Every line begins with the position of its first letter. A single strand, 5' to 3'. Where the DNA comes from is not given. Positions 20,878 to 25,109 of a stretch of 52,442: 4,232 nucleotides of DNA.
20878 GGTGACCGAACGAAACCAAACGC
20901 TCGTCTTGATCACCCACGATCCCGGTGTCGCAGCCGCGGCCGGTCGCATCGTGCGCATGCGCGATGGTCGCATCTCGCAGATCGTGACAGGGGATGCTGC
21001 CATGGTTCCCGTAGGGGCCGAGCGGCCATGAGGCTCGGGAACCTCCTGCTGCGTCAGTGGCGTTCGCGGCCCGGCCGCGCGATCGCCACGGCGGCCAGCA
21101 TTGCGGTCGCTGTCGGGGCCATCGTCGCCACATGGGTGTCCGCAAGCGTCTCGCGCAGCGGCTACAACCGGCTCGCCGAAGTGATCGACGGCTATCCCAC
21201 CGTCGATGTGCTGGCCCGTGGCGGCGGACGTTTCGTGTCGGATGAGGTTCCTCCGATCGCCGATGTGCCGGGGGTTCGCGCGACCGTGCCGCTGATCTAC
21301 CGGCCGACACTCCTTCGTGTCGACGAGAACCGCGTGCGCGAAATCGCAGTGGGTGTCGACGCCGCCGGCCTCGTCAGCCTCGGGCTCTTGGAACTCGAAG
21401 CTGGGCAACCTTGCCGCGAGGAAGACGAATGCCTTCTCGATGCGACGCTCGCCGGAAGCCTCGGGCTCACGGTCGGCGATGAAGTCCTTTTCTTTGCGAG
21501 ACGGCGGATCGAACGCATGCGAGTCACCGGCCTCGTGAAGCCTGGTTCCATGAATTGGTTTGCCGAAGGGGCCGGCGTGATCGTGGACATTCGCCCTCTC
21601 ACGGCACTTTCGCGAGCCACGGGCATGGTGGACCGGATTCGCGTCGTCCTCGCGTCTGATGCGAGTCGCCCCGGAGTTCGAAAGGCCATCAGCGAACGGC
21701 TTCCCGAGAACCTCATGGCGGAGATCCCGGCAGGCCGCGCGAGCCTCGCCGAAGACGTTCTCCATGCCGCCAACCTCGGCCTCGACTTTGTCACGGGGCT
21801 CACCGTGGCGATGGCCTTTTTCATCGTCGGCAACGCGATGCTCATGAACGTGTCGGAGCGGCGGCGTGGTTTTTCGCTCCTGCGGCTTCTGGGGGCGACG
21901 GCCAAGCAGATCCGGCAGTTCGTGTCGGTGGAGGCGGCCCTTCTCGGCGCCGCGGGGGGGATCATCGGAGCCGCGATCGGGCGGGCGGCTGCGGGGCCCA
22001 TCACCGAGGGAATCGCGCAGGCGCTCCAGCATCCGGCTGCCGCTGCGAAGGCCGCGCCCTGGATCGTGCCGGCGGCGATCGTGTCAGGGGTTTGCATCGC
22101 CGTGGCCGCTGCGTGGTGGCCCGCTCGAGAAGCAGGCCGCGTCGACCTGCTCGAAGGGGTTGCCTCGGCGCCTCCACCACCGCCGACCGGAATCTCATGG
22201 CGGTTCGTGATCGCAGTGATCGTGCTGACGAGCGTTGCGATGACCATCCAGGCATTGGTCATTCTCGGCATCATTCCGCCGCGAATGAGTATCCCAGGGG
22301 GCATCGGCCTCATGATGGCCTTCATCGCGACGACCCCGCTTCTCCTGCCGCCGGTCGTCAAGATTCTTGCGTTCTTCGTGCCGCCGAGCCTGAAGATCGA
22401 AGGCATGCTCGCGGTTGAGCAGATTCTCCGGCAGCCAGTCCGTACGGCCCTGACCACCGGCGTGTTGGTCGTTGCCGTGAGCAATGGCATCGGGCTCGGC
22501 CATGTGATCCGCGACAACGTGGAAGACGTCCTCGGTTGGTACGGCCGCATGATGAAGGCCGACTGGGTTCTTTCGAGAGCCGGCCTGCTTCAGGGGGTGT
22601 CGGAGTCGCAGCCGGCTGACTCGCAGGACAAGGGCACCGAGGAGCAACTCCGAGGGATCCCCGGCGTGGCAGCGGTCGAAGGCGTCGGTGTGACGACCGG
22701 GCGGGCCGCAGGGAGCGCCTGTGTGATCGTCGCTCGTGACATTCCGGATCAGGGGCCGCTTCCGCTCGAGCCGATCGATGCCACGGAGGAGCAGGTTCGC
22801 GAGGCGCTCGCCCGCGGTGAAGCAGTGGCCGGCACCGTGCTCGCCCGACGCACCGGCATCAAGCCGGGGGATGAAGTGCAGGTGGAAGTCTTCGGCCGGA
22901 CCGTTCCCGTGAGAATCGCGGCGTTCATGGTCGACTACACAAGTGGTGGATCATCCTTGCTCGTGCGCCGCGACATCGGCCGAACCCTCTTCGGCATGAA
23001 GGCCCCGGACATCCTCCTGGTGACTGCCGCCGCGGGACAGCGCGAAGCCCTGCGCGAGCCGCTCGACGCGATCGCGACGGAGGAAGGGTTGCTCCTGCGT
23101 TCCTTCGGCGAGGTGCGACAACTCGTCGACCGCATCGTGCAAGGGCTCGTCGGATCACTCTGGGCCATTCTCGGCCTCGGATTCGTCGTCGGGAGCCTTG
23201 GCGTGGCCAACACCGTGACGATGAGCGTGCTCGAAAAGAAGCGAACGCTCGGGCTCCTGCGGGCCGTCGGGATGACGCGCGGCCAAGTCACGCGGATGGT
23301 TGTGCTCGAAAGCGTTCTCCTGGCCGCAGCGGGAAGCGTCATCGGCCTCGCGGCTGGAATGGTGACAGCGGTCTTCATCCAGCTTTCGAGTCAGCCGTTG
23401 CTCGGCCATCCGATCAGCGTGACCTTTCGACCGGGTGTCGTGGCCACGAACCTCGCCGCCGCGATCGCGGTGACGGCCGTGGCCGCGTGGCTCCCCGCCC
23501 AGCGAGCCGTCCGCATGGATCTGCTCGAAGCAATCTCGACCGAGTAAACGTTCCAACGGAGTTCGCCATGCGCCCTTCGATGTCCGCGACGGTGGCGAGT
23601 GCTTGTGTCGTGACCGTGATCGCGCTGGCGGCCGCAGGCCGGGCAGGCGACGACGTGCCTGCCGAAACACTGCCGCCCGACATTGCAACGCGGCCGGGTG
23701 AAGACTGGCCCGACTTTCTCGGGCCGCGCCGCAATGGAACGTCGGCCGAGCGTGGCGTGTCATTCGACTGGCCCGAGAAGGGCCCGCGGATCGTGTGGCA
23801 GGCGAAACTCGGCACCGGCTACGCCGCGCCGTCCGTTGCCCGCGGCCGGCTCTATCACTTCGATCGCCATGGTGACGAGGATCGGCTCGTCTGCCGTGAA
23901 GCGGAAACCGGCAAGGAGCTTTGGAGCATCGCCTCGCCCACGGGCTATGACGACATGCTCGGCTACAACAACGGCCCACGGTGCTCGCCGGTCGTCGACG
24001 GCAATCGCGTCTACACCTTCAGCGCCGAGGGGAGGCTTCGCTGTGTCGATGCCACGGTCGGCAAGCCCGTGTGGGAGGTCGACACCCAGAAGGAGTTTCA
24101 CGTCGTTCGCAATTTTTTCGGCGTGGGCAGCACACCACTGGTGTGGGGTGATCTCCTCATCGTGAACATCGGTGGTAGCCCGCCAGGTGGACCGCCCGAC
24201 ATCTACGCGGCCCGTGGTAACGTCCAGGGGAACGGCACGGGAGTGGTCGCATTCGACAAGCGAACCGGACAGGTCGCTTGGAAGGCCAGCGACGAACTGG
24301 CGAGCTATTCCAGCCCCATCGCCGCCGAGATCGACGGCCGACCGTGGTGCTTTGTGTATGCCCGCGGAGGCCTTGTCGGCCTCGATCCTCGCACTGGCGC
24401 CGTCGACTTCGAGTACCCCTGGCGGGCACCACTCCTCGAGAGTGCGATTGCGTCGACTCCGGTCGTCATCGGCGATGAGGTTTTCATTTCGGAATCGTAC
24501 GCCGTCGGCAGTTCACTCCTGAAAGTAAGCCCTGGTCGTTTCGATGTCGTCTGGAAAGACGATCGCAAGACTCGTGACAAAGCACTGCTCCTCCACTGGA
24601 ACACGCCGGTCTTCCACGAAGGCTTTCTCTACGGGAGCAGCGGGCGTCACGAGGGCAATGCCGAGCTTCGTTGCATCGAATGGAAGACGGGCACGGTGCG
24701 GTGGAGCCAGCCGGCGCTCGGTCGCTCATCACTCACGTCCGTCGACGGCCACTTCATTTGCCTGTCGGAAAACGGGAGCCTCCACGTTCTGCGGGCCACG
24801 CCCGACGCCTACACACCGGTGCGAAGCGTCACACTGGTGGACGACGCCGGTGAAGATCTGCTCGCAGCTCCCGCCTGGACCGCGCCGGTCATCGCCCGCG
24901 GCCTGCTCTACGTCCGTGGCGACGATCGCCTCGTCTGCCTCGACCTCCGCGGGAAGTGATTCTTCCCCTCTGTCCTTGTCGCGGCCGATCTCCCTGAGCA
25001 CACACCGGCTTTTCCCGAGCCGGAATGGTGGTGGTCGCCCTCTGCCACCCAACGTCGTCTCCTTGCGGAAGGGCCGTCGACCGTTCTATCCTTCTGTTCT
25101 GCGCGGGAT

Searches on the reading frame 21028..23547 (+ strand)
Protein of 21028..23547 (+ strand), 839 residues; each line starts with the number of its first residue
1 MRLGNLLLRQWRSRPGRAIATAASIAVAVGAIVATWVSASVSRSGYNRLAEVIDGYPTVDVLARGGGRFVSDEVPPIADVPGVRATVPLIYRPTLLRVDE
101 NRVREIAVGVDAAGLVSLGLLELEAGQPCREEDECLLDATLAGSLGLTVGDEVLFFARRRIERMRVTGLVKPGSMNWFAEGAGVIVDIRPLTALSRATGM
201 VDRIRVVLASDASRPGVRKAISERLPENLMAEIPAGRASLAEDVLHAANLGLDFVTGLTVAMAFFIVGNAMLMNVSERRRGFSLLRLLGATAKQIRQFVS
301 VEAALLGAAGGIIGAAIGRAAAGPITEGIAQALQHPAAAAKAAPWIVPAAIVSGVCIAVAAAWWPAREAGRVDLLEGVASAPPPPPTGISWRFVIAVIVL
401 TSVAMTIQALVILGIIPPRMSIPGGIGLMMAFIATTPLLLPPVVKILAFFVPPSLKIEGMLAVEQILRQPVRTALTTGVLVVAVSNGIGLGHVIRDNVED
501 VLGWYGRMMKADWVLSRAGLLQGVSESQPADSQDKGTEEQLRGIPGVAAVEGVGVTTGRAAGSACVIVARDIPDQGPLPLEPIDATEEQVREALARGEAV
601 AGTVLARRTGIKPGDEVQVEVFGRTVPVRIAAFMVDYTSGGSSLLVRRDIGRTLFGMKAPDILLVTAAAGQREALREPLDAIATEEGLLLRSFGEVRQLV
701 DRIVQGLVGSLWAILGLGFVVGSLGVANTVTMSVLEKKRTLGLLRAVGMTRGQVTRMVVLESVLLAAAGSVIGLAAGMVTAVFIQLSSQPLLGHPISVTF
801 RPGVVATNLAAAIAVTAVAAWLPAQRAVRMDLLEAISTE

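Call 10: search_protein_families(library=pfam, proteins=[window:21028-23547:+], max_evalue=0.00001)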
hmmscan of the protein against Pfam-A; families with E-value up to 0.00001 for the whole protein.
window:21028-23547:+ (839 aa): 1 family
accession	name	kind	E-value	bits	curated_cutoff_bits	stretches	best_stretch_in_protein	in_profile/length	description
PF02687.27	FtsX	-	5.9e-32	110.7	25.5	2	713-831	2-119/120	FtsX-like permease C-terminal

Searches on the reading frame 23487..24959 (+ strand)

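Call 10: search_protein_families(library=pfam, proteins=[window:23487-24959:+], max_evalue=0.00001)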
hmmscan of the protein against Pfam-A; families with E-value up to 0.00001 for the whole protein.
window:23487-24959:+ (490 aa): 3 families
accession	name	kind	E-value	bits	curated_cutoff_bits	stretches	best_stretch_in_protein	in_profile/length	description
PF13360.13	PQQ_2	-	1.6e-34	120.1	27.6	2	165-408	29-233/233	Outer membrane protein assembly factor BamB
PF13570.13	Beta-prop_ACSF4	-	1e-07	32.1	133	0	253-486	115-328/329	Beta-alanine-activating enzyme, beta-propeller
PF01011.28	PQQ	-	1.9e-07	30.6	26.7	1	113-266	51-205/595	Glucose/ethanol/alcohol dehydrogenase, beta-propeller domain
